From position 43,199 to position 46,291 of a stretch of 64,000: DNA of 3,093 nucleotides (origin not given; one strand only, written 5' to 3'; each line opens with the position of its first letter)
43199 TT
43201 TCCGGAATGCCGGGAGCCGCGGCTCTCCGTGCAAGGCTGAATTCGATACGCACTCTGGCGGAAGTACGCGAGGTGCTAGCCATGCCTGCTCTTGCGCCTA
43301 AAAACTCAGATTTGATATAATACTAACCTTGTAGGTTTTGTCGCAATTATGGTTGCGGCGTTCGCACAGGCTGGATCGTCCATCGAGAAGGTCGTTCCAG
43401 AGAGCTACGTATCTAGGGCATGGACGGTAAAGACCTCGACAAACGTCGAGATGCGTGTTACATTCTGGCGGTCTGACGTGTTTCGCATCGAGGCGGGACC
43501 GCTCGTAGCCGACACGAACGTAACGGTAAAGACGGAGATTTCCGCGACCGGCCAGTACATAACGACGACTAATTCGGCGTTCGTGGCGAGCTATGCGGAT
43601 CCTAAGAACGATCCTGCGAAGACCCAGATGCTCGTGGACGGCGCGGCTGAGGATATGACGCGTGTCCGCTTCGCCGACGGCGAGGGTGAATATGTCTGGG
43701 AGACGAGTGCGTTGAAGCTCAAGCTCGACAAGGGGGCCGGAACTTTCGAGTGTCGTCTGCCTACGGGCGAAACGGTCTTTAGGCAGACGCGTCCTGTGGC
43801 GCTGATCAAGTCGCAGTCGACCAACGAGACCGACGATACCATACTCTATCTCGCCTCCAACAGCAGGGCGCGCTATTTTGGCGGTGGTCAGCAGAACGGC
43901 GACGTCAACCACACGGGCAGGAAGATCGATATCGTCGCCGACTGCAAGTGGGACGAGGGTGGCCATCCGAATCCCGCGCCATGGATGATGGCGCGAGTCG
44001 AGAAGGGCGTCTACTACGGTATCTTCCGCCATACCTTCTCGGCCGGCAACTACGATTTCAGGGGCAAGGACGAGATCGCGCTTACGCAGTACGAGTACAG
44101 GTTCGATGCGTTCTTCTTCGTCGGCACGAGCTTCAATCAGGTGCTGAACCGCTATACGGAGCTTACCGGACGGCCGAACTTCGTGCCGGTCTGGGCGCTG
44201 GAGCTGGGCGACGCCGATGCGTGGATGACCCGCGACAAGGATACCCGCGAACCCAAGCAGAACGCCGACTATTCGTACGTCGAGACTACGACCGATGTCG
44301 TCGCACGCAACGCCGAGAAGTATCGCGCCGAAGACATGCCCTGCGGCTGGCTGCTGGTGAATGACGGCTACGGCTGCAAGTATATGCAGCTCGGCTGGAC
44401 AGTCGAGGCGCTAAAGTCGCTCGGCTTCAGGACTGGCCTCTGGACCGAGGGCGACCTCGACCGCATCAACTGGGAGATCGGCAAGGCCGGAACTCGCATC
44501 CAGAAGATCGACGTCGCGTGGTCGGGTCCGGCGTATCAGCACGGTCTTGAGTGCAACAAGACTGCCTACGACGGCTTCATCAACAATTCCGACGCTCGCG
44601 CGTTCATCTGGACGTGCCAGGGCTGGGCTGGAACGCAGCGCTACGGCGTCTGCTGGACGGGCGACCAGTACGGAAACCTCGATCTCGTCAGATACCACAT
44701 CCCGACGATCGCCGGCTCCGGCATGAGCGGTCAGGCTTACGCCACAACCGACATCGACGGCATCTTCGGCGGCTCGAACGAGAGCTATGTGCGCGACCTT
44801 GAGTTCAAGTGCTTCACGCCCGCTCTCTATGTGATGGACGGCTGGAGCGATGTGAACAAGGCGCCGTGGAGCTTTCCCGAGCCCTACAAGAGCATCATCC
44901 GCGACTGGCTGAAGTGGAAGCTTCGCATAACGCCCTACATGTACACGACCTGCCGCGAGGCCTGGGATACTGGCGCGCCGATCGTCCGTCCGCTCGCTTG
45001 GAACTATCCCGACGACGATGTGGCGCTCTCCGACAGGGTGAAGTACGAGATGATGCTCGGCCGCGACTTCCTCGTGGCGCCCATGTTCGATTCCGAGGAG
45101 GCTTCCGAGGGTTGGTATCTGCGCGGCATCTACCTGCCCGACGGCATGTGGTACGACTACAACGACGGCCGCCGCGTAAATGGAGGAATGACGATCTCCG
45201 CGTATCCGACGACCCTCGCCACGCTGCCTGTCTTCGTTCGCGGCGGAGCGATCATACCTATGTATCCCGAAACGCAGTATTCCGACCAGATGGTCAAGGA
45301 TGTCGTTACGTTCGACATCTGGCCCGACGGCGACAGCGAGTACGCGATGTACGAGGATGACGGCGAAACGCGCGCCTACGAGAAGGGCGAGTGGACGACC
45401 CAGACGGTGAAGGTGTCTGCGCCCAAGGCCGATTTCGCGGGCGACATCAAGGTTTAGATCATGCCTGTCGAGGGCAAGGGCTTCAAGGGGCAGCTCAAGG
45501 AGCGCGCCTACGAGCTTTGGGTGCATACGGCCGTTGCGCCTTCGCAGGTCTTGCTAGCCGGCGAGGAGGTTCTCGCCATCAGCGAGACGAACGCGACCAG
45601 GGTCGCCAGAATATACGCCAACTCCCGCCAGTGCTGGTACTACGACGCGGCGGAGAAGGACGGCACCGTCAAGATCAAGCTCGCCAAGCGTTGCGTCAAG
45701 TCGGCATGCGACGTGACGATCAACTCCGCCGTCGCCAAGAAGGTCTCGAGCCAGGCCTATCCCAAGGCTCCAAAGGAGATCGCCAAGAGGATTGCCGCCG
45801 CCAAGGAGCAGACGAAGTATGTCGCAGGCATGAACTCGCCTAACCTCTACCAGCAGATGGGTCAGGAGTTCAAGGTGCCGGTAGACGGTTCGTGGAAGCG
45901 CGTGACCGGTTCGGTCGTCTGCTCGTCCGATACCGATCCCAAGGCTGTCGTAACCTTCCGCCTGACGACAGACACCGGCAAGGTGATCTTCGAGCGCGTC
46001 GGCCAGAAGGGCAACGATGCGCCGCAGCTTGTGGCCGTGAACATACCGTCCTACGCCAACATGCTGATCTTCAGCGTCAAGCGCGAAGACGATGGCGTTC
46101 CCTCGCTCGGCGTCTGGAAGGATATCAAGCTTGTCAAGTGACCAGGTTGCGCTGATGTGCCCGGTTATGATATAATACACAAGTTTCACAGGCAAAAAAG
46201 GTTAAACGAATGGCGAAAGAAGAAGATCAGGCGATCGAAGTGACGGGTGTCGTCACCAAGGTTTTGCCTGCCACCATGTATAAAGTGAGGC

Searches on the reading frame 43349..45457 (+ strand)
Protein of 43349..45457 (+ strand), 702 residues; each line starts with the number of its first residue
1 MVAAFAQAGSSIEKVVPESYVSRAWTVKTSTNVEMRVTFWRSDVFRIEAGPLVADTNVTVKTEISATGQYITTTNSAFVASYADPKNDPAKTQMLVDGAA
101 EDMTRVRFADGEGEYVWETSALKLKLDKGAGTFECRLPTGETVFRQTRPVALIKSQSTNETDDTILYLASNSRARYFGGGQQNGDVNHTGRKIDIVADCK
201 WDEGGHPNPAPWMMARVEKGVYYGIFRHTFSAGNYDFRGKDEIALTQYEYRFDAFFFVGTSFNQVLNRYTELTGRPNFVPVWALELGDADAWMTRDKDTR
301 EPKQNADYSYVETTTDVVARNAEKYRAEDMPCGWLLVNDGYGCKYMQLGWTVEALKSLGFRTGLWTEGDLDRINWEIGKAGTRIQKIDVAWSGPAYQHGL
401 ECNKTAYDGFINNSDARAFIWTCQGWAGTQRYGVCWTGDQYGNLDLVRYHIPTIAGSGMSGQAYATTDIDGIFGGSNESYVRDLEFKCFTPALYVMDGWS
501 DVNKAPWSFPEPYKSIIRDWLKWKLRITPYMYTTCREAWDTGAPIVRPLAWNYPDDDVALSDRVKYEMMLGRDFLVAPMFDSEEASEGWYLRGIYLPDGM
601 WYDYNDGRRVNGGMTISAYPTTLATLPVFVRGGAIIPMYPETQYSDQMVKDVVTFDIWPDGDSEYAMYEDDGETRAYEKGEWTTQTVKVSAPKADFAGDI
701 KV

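Call 11: search_protein_families(library=pfam, proteins=[window:43349-45457:+], max_evalue=0.01)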
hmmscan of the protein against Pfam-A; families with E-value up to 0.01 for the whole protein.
window:43349-45457:+ (702 aa): 4 families
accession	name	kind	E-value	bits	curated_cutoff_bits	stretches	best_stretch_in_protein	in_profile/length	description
PF01055.32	Glyco_hydro_31_2nd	-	2.6e-24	86.6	23.5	1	398-533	190-327/328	Glycosyl hydrolases family 31 TIM-barrel domain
PF21365.3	Glyco_hydro_31_3rd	-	1.9e-19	70.3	24.4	1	542-636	1-87/87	Glycosyl hydrolase family 31 C-terminal domain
PF17137.9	DUF5110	-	1e-10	41.9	27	1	653-691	2-39/71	Domain of unknown function (DUF5110)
PF13802.12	Gal_mutarotas_2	-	4.5e-07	30.8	27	1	35-236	2-184/184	Glycosyl hydrolase 31 N-terminal galactose mutarotase-like domain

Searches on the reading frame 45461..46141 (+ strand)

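Call 11: search_protein_families(library=pfam, proteins=[window:45461-46141:+], max_evalue=0.01)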
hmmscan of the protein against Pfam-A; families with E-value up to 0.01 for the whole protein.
window:45461-46141:+ (226 aa): 1 family
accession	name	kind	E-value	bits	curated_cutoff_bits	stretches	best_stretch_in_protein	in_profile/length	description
PF08305.17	NPCBM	-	0.001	19.5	23.9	1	136-224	49-136/137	NPCBM/NEW2 domain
